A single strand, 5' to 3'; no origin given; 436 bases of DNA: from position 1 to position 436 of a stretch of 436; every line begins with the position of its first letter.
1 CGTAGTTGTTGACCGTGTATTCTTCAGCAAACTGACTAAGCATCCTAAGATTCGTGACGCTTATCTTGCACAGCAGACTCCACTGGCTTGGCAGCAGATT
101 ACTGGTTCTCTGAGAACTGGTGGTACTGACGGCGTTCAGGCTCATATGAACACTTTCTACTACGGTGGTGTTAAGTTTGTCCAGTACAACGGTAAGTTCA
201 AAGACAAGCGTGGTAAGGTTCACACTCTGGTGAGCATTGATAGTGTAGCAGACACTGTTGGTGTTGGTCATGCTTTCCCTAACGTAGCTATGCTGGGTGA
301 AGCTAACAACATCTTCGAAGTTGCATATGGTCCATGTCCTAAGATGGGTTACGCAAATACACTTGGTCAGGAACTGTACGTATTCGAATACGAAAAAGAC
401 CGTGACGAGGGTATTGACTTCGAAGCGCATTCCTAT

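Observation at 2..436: Entire window is internal to one gene whose product I cannot place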

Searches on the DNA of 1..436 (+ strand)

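Call 6: search_dna_similar(query=window:1-436:+, collection=phages, mode=near, max_rows=25)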
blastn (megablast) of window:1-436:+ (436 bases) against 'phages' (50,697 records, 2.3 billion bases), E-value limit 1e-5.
Records with a match: 257; places in all: 259; records where one place covers at least 80% of the query: 257.
Best place of each record, by identity: 95-99% 131; 90-95% 88; 80-90% 38.
By first word of the organism name: Escherichia 120; Salmonella 75; Shigella 23; Felixounavirus 14; Citrobacter 11; Enterobacteria 9; Phage 3; Staphylococcus 1; Campylobacter 1.
By host as written in the record: Escherichia coli 34; - 30; Escherichia coli K-12 MG1655 20; Escherichia coli O157:H7 11; Shigella flexneri 10; Citrobacter freundii 8; Salmonella sp. 7; Salmonella enterica 7; and 72 more.
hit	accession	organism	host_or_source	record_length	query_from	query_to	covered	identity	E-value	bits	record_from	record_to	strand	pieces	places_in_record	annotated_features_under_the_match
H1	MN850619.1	Escherichia phage finno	Escherichia coli K-12 MG1655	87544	1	435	100%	97.5%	0e+0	743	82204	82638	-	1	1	major capsid protein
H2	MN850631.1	Escherichia phage mio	Escherichia coli K-12 MG1655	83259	1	435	100%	97.5%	0e+0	743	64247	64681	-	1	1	putative major capsid protein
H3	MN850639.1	Escherichia phage radambza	Escherichia coli K-12 MG1655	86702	1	435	100%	97.2%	0e+0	737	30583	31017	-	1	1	putative major capsid protein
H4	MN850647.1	Escherichia phage tootiki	Escherichia coli K-12 MG1655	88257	1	435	100%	97.2%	0e+0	737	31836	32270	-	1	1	major capsid protein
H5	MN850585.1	Escherichia phage skuden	Escherichia coli K-12 MG1655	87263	1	435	100%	97.0%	0e+0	732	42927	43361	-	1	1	putative major capsid protein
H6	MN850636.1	Escherichia phage dune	Escherichia coli K-12 MG1655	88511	1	435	100%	97.0%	0e+0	732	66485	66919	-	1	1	major capsid protein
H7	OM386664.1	Escherichia phage vB_EcoM_ESCO50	Escherichia coli DH5a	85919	2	435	100%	97.0%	0e+0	730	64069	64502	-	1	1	major capsid protein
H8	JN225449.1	Enterobacteria phage UAB_Phi87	Salmonella enterica subsp. enterica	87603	1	435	100%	96.8%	0e+0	726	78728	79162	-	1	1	major capsid protein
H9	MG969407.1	Salmonella phage GE_vB_BS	Salmonella enterica subsp. enterica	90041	1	435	100%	96.8%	0e+0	726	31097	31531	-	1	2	record has no annotation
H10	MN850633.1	Escherichia phage allfine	Escherichia coli K-12 MG1655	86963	1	435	100%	96.8%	0e+0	726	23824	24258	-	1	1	major capsid protein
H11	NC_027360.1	Enterobacteria phage UAB_Phi87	Salmonella enterica subsp. enterica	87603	1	435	100%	96.8%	0e+0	726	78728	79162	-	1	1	major capsid protein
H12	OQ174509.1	Escherichia phage REP10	Escherichia coli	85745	1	426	98%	98.6%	0e+0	754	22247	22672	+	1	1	major head protein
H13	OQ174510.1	Escherichia phage REP11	Escherichia coli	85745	1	426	98%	98.6%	0e+0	754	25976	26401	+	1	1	major head protein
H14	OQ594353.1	Salmonella phage SWJM-02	Salmonella enterica ATCC BAA-708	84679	1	435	100%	96.6%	0e+0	721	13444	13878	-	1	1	hypothetical protein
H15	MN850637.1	Escherichia phage warpig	Escherichia coli K-12 MG1655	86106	1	426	98%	98.4%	0e+0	749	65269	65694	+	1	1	major capsid protein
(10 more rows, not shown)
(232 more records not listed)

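Call 7: get_annotated_region(hit=H1, flank=6000)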
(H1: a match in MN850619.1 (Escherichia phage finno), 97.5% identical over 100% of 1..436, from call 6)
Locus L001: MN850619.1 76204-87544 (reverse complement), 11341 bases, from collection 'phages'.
description: Escherichia phage finno, complete genome.
organism: Escherichia phage finno (NCBI taxid 2696395)
taxonomy: Viruses; Duplodnaviria; Heunggongvirae; Uroviricota; Caudoviricetes; Ounavirinae; Felixounavirus
host: Escherichia coli K-12 MG1655; source: wastewater; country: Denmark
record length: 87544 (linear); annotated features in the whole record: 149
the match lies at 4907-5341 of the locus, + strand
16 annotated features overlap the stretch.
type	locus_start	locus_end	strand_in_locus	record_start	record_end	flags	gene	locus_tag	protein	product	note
CDS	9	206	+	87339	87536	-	-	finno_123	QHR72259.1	terminase large subunit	terminase large subunit [Shigella phage Sf17]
CDS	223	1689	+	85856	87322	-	-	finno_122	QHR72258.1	putative portal protein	PVOGs: VOG9594; putative portal protein [Shigella phage Sf14]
CDS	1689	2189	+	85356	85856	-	-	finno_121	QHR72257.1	hypothetical protein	PVOGs: VOG4671; Hypothetical protein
CDS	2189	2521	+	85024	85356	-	-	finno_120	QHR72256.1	hypothetical protein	PVOGs: VOG4681; Hypothetical protein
CDS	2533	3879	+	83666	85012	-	-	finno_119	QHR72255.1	head maturation protease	PVOGs: VOG4573; head maturation protease [Citrobacter phage Mordin]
CDS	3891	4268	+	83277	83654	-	-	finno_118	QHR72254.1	putative structural protein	PVOGs: VOG1426; putative structural protein [Shigella phage Sf14]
CDS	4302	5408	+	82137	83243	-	-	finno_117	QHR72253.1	major capsid protein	PVOGs: VOG1887; major capsid protein [Citrobacter phage Mordin]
CDS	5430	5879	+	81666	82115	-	-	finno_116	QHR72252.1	hypothetical protein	PVOGs: VOG1427; Hypothetical protein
CDS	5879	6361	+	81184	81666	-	-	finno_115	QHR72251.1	hypothetical protein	PVOGs: VOG1353; Phage conserved protein [Salmonella phage FelixO1]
CDS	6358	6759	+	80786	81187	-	-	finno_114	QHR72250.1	hypothetical protein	PVOGs: VOG7114; Hypothetical protein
CDS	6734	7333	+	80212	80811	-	-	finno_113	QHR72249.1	hypothetical protein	PVOGs: VOG1429; Hypothetical protein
CDS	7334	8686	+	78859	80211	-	-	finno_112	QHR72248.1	putative structural protein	PVOGs: VOG1352; putative structural protein [Shigella phage Sf14]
CDS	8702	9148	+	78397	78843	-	-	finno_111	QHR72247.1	structural protein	PVOGs: VOG4765; structural protein [Salmonella phage Mushroom]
CDS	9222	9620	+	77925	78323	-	-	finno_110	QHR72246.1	tape measure chaperone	PVOGs: VOG1350; tape-measure chaperone [Citrobacter phage Michonne]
CDS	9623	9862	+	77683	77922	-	-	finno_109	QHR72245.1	putative tail tapemeasure chaperone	PVOGs: VOG6617; putative tail tapemeasure chaperone [Shigella phage Sf17]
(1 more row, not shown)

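Call 8: get_annotated_region(hit=H12, flank=3000)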
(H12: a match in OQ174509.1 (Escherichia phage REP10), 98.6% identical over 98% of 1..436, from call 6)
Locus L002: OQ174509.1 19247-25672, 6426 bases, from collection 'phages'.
description: Escherichia phage REP10, complete genome.
organism: Escherichia phage REP10 (NCBI taxid 3022452)
taxonomy: Viruses; Duplodnaviria; Heunggongvirae; Uroviricota; Caudoviricetes; Ounavirinae; Felixounavirus
host: Escherichia coli; source: Environmental sample, including soil and animal feces; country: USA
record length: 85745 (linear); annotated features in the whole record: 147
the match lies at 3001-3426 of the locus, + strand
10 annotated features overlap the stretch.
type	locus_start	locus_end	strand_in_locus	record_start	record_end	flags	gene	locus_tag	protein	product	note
CDS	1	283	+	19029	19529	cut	-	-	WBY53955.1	hypothetical protein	-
CDS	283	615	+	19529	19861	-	-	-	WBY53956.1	head protein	-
CDS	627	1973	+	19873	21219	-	-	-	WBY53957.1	head maturation protease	-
CDS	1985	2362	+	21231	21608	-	-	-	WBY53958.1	tail protease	-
CDS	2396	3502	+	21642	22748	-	-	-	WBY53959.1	major head protein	-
CDS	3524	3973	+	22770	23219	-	-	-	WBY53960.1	hypothetical protein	-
CDS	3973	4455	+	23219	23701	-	-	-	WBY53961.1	tail protein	-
CDS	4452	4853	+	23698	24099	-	-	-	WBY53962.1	hypothetical protein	-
CDS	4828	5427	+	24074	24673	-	-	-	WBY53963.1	hypothetical protein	-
CDS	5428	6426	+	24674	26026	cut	-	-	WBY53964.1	virion structural protein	-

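Call 16: search_rna_families(source=window, threshold=evalue, max_evalue=1)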
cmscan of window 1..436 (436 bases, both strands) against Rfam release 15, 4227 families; matches with E-value up to 1: 0.
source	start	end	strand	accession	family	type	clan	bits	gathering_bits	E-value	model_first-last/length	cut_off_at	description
